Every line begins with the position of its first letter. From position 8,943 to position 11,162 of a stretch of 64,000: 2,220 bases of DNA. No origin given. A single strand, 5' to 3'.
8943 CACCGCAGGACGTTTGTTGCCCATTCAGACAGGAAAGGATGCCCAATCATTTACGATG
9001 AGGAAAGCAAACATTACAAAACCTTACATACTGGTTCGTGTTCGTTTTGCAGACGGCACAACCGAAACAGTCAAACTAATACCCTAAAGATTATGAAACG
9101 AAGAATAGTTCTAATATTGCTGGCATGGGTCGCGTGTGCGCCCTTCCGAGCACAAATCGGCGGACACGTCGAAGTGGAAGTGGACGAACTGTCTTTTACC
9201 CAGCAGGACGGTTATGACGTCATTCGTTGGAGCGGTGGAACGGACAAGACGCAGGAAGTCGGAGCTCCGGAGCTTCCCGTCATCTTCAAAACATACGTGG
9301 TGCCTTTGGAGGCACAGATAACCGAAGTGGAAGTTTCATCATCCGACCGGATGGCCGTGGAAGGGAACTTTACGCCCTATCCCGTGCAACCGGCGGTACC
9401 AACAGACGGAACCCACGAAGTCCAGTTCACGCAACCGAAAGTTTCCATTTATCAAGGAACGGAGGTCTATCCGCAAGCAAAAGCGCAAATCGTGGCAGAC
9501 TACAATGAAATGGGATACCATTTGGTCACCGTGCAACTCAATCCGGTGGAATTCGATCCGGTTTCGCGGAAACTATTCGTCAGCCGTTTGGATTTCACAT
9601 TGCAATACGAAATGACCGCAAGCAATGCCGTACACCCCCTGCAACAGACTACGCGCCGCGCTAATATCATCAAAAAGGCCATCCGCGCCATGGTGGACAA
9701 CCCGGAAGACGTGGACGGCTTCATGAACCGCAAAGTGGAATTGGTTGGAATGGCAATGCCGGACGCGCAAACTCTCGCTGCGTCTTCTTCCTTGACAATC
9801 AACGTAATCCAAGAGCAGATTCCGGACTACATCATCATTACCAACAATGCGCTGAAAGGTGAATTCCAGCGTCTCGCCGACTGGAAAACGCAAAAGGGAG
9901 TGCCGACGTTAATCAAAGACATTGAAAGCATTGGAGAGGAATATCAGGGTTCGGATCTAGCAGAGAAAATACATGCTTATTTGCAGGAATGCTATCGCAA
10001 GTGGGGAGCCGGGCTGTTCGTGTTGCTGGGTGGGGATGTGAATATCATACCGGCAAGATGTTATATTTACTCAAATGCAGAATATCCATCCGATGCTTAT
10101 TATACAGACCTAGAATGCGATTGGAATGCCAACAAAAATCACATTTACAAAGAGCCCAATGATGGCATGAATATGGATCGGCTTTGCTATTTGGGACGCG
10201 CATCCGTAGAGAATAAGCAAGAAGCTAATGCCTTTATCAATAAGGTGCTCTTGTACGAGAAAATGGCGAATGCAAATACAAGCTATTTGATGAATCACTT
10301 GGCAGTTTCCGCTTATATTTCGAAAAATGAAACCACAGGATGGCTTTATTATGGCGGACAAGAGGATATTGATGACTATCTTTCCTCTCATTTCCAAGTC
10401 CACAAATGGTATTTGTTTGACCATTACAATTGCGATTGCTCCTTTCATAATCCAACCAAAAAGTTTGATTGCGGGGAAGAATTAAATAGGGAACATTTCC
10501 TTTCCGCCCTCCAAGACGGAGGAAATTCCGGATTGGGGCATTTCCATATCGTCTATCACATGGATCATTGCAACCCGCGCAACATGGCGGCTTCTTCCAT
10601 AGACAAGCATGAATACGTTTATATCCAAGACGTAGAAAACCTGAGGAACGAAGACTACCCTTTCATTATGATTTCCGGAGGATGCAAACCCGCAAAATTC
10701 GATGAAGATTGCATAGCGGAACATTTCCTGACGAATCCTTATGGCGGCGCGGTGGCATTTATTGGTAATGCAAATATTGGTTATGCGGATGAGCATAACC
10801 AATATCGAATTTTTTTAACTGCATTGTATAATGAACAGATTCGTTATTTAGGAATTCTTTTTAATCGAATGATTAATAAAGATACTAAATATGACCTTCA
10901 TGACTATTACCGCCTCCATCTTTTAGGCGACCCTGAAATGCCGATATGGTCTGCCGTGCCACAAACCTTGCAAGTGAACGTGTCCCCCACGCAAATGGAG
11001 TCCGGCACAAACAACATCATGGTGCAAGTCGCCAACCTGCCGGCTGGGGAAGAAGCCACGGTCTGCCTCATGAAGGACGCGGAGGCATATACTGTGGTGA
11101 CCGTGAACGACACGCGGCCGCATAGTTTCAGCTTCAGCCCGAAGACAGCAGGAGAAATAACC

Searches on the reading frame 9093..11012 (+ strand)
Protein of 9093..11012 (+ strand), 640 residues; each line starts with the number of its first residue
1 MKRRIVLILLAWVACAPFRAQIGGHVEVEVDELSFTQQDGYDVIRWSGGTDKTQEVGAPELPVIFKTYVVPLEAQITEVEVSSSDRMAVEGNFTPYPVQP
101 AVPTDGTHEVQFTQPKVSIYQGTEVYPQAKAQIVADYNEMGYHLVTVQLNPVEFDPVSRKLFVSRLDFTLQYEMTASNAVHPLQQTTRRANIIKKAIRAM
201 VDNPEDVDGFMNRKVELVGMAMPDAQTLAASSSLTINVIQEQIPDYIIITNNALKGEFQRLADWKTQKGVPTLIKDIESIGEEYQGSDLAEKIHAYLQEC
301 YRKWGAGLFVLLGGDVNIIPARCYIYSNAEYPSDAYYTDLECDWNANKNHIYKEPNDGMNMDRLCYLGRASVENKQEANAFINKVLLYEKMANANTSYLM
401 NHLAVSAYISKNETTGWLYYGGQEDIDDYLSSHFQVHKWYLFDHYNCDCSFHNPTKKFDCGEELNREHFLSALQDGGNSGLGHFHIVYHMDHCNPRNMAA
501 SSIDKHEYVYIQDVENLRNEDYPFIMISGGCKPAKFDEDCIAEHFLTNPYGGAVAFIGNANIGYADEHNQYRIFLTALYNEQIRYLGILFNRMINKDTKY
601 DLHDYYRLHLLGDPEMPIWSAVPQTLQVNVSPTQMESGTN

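Call 21: find_homologous_proteins(query=window:9093-11012:+, max_evalue=1e-10)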
Query window:9093-11012:+ (640 aa): 446 proteins with E <= 1e-10 among 6598 candidates; the best 120 are listed.
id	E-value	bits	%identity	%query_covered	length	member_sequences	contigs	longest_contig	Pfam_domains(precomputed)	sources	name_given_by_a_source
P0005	2.4e-296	1003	68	100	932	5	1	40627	PF01364.25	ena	-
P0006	2.9e-296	1003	69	98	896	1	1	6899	PF01364.25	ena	-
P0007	5.0e-289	979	72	93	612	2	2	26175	PF01364.25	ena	-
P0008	2.5e-245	834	61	93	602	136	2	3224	PF01364.25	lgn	-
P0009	4.5e-245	833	57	100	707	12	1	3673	PF08126.17,PF01364.25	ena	-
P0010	1.4e-195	670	75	60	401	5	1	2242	PF01364.25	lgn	-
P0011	6.8e-170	585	47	90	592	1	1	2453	PF08126.17,PF01364.25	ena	-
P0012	9.7e-162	558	42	100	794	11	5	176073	PF01364.25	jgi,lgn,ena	-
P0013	4.0e-153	530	44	98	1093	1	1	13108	PF08126.17,PF01364.25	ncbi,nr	ncbi:MAG: C25 family cysteine peptidase [Bacteroidales bacterium]|nr:C25 family cysteine peptidase [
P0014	9.8e-152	525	41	100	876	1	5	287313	PF01364.25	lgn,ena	-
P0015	9.9e-152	525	41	100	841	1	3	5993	PF01364.25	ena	-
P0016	2.1e-133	465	37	100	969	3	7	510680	PF08126.17,PF01364.25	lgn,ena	-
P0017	8.8e-130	453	47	71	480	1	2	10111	PF01364.25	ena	-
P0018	4.9e-129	450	39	100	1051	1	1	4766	PF01364.25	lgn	-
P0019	1.2e-128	449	38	97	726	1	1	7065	PF08126.17,PF01364.25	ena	-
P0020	8.7e-128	446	50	65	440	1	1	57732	PF08126.17,PF01364.25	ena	-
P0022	2.2e-121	425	38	97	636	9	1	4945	PF08126.17,PF01364.25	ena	-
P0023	1.9e-120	422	36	97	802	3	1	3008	PF08126.17,PF01364.25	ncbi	-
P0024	3.0e-120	421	38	99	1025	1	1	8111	PF08126.17,PF01364.25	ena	-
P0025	1.5e-117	412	36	100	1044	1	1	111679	PF08126.17,PF01364.25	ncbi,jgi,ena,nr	ncbi:MAG: C25 family cysteine peptidase [Candidatus Azobacteroides sp.]|nr:C25 family cysteine pepti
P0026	3.5e-112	394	38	90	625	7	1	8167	PF08126.17,PF01364.25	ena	-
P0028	4.1e-108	381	35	99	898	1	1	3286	PF08126.17,PF01364.25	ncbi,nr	ncbi:MAG: hypothetical protein K8R68_00135 [Bacteroidales bacterium]|nr:hypothetical protein [Bacter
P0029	6.2e-107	377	49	54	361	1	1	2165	PF08126.17,PF01364.25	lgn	-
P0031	2.5e-103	365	35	95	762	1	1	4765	PF08126.17,PF01364.25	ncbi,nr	ncbi:MAG: hypothetical protein HY738_06275 [Bacteroidia bacterium]|nr:hypothetical protein [Bacteroi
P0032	3.5e-102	361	34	100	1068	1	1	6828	PF08126.17,PF01364.25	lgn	-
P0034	2.9e-101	358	33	100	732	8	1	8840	PF08126.17,PF01364.25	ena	-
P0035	1.2e-98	350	34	88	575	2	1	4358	PF08126.17,PF01364.25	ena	-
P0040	1.2e-89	320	35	77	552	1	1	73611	PF08126.17,PF01364.25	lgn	-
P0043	2.6e-86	309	34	86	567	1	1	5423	PF08126.17,PF01364.25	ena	-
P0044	7.4e-86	307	35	85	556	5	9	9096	PF08126.17,PF01364.25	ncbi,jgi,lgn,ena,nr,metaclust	ncbi:MAG TPA: hypothetical protein DEH02_18660 [Bacteroidales bacterium]|nr:MAG: hypothetical protei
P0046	3.6e-85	305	35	81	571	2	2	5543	PF08126.17,PF01364.25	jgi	jgi:hypothetical protein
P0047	1.2e-83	300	37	67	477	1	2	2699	PF08126.17,PF01364.25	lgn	-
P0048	2.0e-83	299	33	85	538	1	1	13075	PF08126.17,PF01364.25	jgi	jgi:hypothetical protein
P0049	1.2e-82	297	33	89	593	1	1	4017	PF08126.17,PF01364.25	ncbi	-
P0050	7.3e-82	294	40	61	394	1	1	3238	PF08126.17,PF01364.25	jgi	-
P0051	1.8e-81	293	32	97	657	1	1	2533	PF08126.17,PF01364.25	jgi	-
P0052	1.6e-80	290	39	60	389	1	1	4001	PF08126.17,PF01364.25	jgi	jgi:hypothetical protein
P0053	1.9e-80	290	37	70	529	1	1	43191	PF08126.17,PF01364.25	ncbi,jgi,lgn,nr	ncbi:MAG: C25 family cysteine peptidase [Bacteroidales bacterium]|jgi:hypothetical protein|nr:C25 fa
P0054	2.0e-79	286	33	90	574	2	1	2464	PF08126.17,PF01364.25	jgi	jgi:hypothetical protein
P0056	3.2e-77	279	35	76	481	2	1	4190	PF08126.17,PF01364.25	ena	-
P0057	1.2e-76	277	36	69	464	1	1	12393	PF08126.17,PF01364.25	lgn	-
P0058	3.2e-73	266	36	61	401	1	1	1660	PF08126.17,PF01364.25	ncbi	-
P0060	7.5e-73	264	36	68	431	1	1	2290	PF08126.17,PF01364.25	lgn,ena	-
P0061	8.4e-73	264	37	60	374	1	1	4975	PF08126.17,PF01364.25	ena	-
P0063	9.2e-72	261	36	60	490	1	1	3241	PF08126.17,PF01364.25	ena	-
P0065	1.3e-70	257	33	88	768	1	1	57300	PF08126.17,PF01364.25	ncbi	-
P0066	2.4e-68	250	37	53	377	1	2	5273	PF08126.17,PF01364.25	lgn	-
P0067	2.7e-68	249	37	60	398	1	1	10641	PF08126.17,PF01364.25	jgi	jgi:hypothetical protein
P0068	2.3e-66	243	30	86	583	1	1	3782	PF08126.17,PF01364.25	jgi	-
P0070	1.8e-63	234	35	60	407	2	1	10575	PF08126.17,PF01364.25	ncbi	-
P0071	1.8e-63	233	35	53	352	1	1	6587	PF08126.17,PF01364.25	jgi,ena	-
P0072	1.9e-63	233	30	96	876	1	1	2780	PF08126.17,PF01364.25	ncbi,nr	ncbi:MAG: C25 family cysteine peptidase, partial [candidate division KSB1 bacterium]|nr:C25 family c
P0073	4.3e-63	232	29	97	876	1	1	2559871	PF08126.17,PF01364.25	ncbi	ncbi:MAG: hypothetical protein JSV10_06305, partial [Candidatus Zixiibacteriota bacterium]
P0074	5.8e-62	229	32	80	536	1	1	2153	PF08126.17,PF01364.25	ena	-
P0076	1.5e-58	217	34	62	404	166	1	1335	PF08126.17,PF01364.25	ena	-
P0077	1.1e-57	214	32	63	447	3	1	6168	PF08126.17,PF01364.25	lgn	-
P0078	1.6e-57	214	28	98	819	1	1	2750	PF08126.17,PF01364.25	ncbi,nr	ncbi:MAG: C25 family cysteine peptidase, partial [Candidatus Eisenbacteria bacterium]|nr:C25 family 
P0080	1.5e-56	211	29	99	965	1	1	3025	PF08126.17,PF00801.27,PF00404.25,PF01364.25,PF18911.7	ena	-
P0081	1.9e-56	210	26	100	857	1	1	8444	PF08126.17,PF01364.25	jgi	jgi:hypothetical protein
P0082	3.1e-56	210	25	88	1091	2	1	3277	PF08126.17,PF17957.8,PF01364.25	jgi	jgi:hypothetical protein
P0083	1.3e-55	208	31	93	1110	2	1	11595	PF08126.17,PF00404.25,PF01364.25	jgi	-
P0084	1.7e-55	207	28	93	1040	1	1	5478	PF08126.17,PF01364.25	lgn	-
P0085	3.1e-55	206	30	98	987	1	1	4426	PF08126.17,PF01364.25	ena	-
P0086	3.5e-55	206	29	93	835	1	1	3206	PF08126.17,PF01364.25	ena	-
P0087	8.2e-55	205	29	95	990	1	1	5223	PF08126.17,PF01364.25,PF05048.20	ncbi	-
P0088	2.7e-54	203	31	69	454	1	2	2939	PF08126.17,PF01364.25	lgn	-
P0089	2.8e-54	203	28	95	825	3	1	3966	PF08126.17,PF13585.13,PF18962.8,PF13860.13,PF01364.25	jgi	jgi:hypothetical protein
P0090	3.5e-54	203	24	96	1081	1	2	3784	PF08126.17,PF17957.8,PF01364.25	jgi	jgi:hypothetical protein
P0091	8.2e-54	202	29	96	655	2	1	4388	PF08126.17,PF01364.25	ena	-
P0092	2.7e-53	200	29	95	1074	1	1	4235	PF08126.17,PF01364.25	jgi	-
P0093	4.7e-52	196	29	93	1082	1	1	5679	PF08126.17,PF07705.18,PF01364.25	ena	-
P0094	4.0e-51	193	28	95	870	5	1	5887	PF08126.17,PF01364.25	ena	-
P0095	8.6e-51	192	32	55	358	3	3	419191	PF08126.17,PF01364.25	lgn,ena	-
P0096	1.1e-49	188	27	98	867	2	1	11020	PF08126.17,PF13860.13,PF01364.25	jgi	jgi:hypothetical protein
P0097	1.8e-49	187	28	94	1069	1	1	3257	PF08126.17,PF24547.2,PF17964.8,PF01364.25,PF00041.28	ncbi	ncbi:MAG: C25 family cysteine peptidase, partial [Thermoplasmatota archaeon]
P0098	2.3e-49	187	28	97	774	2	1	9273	PF08126.17,PF13620.13,PF01364.25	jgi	jgi:hypothetical protein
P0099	6.8e-49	185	27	100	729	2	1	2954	PF08126.17,PF01364.25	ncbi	ncbi:MAG: C25 family cysteine peptidase, partial [Candidatus Zixiibacteriota bacterium]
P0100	7.9e-49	185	27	96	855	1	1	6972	PF08126.17,PF01364.25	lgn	-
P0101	1.3e-48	184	28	100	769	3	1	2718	PF08126.17,PF00404.25,PF01364.25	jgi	jgi:hypothetical protein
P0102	2.4e-48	184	24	96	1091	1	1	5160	PF08126.17,PF17957.8,PF01364.25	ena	-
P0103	2.5e-48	183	29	97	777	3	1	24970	PF08126.17,PF01364.25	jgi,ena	-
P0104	2.7e-48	183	29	92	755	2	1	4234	PF08126.17,PF00404.25,PF01364.25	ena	-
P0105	3.9e-48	183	27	92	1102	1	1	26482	PF08126.17,PF01364.25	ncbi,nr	ncbi:MAG: C25 family cysteine peptidase [archaeon]|nr:C25 family cysteine peptidase [archaeon]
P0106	4.0e-48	183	28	97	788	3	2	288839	PF08126.17,PF01364.25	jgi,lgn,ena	-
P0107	5.3e-48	182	28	98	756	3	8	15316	PF08126.17,PF00404.25,PF01364.25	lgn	-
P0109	2.1e-47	180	27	98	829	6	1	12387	PF08126.17,PF18962.8,PF13860.13,PF01364.25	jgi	jgi:hypothetical protein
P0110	7.4e-47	179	28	95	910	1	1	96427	PF08126.17,PF01364.25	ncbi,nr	ncbi:MAG: hypothetical protein JXA00_05810 [Candidatus Thermoplasmatota archaeon]|nr:hypothetical pr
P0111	1.2e-46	178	28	95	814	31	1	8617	PF08126.17,PF01364.25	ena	-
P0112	1.8e-46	177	27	97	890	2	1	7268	PF08126.17,PF01364.25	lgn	-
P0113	4.1e-46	176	28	97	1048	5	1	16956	PF08126.17,PF18998.7,PF01364.25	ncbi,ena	-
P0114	4.3e-46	176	28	96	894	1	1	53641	PF08126.17,PF18962.8,PF01364.25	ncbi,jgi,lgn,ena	-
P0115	9.5e-46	175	28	99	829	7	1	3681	PF08126.17,PF18998.7,PF01364.25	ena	-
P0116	1.1e-45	175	26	100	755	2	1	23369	PF08126.17,PF00404.25,PF01364.25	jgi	jgi:hypothetical protein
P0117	1.7e-45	174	27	95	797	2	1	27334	PF08126.17,PF01364.25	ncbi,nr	ncbi:MAG TPA: C25 family cysteine peptidase [Candidatus Thermoplasmatota archaeon]|nr:C25 family cys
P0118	1.8e-45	174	28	96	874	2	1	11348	PF08126.17,PF00801.27,PF01364.25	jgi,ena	-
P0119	3.6e-45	173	28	95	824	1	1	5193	PF08126.17,PF00404.25,PF18998.7,PF01364.25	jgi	jgi:hypothetical protein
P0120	3.7e-45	173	29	97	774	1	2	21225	PF08126.17,PF01364.25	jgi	jgi:hypothetical protein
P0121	3.8e-45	173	29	94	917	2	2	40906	PF08126.17,PF00801.27,PF01364.25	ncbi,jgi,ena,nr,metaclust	ncbi:hypothetical protein AYK25_02995 [Thermoplasmatales archaeon SM1-50]|nr:MAG: hypothetical prote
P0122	4.4e-45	173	27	95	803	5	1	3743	PF08126.17,PF18998.7,PF01364.25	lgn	-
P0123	4.7e-45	173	27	94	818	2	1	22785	PF08126.17,PF18998.7,PF01364.25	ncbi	-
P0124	5.8e-45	172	26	61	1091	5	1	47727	PF08126.17,PF17957.8,PF01364.25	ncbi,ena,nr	ncbi:MAG: hypothetical protein HXS46_07390 [Theionarchaea archaeon]|nr:hypothetical protein [Theiona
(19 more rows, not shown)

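Call 22: find_encoding_contigs(protein=P0005, flank=10000, max_places=3)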
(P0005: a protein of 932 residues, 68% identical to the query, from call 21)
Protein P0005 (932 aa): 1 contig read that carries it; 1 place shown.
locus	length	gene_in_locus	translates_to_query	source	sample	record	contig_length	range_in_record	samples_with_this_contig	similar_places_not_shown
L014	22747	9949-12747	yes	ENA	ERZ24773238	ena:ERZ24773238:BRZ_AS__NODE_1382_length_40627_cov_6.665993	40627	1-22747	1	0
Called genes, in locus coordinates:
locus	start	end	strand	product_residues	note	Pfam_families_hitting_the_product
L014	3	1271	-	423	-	?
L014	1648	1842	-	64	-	-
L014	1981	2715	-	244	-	PF00753:Lactamase_B (weak), PF13483:Lactamase_B_3, PF12706:Lactamase_B_2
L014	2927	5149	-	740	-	PF02493:MORN (faint), PF01183:Glyco_hydro_25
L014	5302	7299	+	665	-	PF02018:CBM_4_9, PF22848:ASD1_dom, PF06964:Alpha-L-AF_C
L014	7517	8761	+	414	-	PF18962:Por_Secre_tail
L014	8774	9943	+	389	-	-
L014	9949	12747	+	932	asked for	PF01364:Peptidase_C25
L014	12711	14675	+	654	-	PF25292:Beta-prop_CGLA (faint), PF14783:BBS2_Mid (faint), PF01839:FG-GAP (faint), PF13517:FG-GAP_3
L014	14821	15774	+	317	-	PF02219:MTHFR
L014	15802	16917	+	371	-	PF13177:DNA_pol3_delta2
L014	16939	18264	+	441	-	PF04468:PSP1, PF28472:PSP1_3rd, PF28473:YaaT_C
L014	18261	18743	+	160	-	PF14109:GldH_lipo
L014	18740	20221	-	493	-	PF01098:FTSW_RODA_SPOVE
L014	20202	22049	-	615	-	PF03717:PBP_dimer, PF00905:Transpeptidase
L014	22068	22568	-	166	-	-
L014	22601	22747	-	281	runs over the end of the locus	PF04085:MreC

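Call 23: find_encoding_contigs(protein=P0007, flank=10000, max_places=3)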
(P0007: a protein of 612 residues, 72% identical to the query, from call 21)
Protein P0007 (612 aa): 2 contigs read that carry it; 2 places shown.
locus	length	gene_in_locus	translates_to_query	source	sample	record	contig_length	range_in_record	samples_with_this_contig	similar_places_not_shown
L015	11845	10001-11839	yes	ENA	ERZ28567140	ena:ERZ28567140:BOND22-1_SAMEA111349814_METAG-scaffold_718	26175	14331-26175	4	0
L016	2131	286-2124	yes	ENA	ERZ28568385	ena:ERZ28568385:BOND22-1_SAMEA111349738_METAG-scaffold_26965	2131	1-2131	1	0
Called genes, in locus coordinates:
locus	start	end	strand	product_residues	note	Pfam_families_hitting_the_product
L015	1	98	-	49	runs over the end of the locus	-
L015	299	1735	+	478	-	PF01738:DLH (faint), PF00756:Esterase (weak), PF02129:Peptidase_S15, PF00561:Abhydrolase_1 (weak), PF12146:Hydrolase_4, PF12697:Abhydrolase_6, PF00326:Peptidase_S9 (faint), PF08840:BAAT_C (faint)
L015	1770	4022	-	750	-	PF02493:MORN (faint), PF01183:Glyco_hydro_25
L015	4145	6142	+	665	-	PF02018:CBM_4_9, PF22848:ASD1_dom, PF06964:Alpha-L-AF_C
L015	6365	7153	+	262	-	-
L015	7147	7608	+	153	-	PF18962:Por_Secre_tail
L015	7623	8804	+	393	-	-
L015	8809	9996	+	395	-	PF13306:LRR_5 (faint)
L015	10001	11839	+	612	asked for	PF01364:Peptidase_C25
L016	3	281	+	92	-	?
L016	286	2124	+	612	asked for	PF01364:Peptidase_C25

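Call 24: find_encoding_contigs(protein=P0012, flank=10000, max_places=3)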
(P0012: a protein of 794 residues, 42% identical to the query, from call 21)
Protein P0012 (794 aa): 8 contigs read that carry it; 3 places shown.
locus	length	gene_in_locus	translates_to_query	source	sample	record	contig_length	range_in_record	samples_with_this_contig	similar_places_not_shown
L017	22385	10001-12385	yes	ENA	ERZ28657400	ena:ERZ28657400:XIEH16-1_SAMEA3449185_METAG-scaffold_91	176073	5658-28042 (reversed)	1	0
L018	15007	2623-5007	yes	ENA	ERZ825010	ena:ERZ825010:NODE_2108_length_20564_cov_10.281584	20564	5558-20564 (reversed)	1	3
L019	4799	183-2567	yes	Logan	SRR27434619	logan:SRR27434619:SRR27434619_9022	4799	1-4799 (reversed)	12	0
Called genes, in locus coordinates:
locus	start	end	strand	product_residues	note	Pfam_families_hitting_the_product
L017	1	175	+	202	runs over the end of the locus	PF00440:TetR_N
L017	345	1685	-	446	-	PF01554:MatE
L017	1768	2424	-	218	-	PF00702:Hydrolase, PF13419:HAD_2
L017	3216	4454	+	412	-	PF18962:Por_Secre_tail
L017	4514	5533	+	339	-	PF13306:LRR_5 (faint)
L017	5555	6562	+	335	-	PF13306:LRR_5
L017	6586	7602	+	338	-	PF13306:LRR_5 (faint)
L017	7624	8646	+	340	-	PF13306:LRR_5 (faint)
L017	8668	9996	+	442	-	PF13306:LRR_5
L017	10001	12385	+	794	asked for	PF01364:Peptidase_C25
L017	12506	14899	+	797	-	PF01839:FG-GAP (faint), PF13517:FG-GAP_3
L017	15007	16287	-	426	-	PF01053:Cys_Met_Meta_PP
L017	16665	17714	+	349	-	PF01520:Amidase_3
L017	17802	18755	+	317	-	PF02574:S-methyl_trans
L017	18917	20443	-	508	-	PF01039:Carboxyl_trans, PF03255:ACCA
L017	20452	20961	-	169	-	PF25917:BSH_RND (weak), PF25984:BSH_YknX (faint), PF00364:Biotin_lipoyl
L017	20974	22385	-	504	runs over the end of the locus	PF00289:Biotin_carb_N, PF02222:ATP-grasp, PF02786:CPSase_L_D2, PF07478:Dala_Dala_lig_C, PF02785:Biotin_carb_C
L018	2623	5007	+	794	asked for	PF01364:Peptidase_C25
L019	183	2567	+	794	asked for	PF01364:Peptidase_C25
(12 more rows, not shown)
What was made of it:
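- L014 has 1 LRR and L017 has 5 LRRs with 21-nt gaps (calls 22, 24).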

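Call 36: find_related_loci(query=A1, collection=genome_contigs, flank=10000)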
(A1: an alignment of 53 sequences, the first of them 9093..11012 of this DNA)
Query A1 (640 aa) in genome_contigs; peptide patterns used: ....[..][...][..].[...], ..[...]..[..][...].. (x = any residue, [..] = any of these).
600 stretches matched a pattern (row limit reached: there are more); 555 encode a relative of the query (tblastn E <= 1e-3); the best 80 are kept; 80 distinct loci.
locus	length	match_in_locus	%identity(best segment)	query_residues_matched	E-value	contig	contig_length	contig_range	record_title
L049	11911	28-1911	51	1-637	0e+0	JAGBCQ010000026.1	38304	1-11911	MAG: Paraprevotella sp. isolate RGIG8997 Water_deer_Rectum-3__c413515, whole genome shotgun sequence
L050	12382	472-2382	51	1-638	0e+0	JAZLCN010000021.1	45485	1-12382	MAG: Prevotella sp. isolate T1900045049_TC20190042.MAGScoT_cleanbin_000010 SGB_4516_k141_2007499, whole genome shotgun s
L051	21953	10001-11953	50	1-640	0e+0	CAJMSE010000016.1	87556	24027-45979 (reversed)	TPA_asm: uncultured bacterium isolate SRR5580258-bin.4 genome assembly, contig: NODE_319_length_87556_cov_5.983985, whol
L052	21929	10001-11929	48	1-631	0e+0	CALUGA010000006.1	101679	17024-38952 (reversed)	MAG: uncultured Prevotella sp. isolate BRZ_LE__bin5 genome assembly, contig: BRZ_LE__NODE_140_length_101679_cov_13.26220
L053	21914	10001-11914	42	3-634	6e-164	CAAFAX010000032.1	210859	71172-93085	MAG TPA_asm: Bacteroidaceae bacterium, isolate HGM04601, WGS project CAAFAX010000000 data, contig: SRS021153_18_k99_1682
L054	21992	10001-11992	41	1-640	6e-160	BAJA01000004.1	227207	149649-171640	Bacteroides nordii WAL 11050 = JCM 12987 DNA, contig: JCM12987.contig00004, whole genome shotgun sequence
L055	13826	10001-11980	39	1-640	2e-139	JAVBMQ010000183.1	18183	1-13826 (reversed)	MAG: Bacteroidales bacterium isolate EPI_MAG_00056 c_000001579683, whole genome shotgun sequence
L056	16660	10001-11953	39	1-631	5e-139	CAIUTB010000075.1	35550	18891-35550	MAG: uncultured Bacteroidales bacterium isolate AM-2014_bin-1918 genome assembly, contig: bin-1918:075/170, whole genome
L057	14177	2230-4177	54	1-640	6e-135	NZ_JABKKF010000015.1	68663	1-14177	Xylanibacter muris strain PMUR PMUR_15, whole genome shotgun sequence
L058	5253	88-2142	36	4-640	5e-135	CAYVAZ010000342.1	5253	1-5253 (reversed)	MAG TPA_asm: uncultured bacterium isolate SRP141376_co3_289 genome assembly, contig: NODE_40232_length_5253_cov_5.984802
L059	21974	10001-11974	38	3-640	2e-129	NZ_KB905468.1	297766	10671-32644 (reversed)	Bacteroides salyersiae WAL 10018 = DSM 18765 = JCM 12988 strain DSM 18765 acAqE-supercont1.3, whole genome shotgun seque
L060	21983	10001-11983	36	1-640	5e-124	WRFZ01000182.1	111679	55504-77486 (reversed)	MAG: Candidatus Azobacteroides sp. isolate Mp193P4bin4 JGI24699J35502_11134232, whole genome shotgun sequence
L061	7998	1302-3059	38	52-631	4e-120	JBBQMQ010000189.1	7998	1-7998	MAG: Bacteroidales bacterium isolate Co_metawrap_407 Cmw_407_k141_23032418_length_7998_cov_5.9975, whole genome shotgun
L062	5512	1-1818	35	26-640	8e-109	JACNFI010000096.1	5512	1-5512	MAG: Candidatus Cloacimonadota bacterium isolate NIOZ-UU1 NIOZ-UU_NODE_18980_length_5512_cov_9.30988, whole genome shotg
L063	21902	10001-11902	35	19-638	4e-108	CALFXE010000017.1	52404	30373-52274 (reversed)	MAG TPA_asm: uncultured Paludibacter sp. isolate SRR3901694_bin.109_CONCOCT_v1.1_MAG genome assembly, contig: ERZ778021.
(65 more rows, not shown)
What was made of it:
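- Tried and rejected: The organism therefore remains an unnamed Prevotella-like Bacteroidales (call 36).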
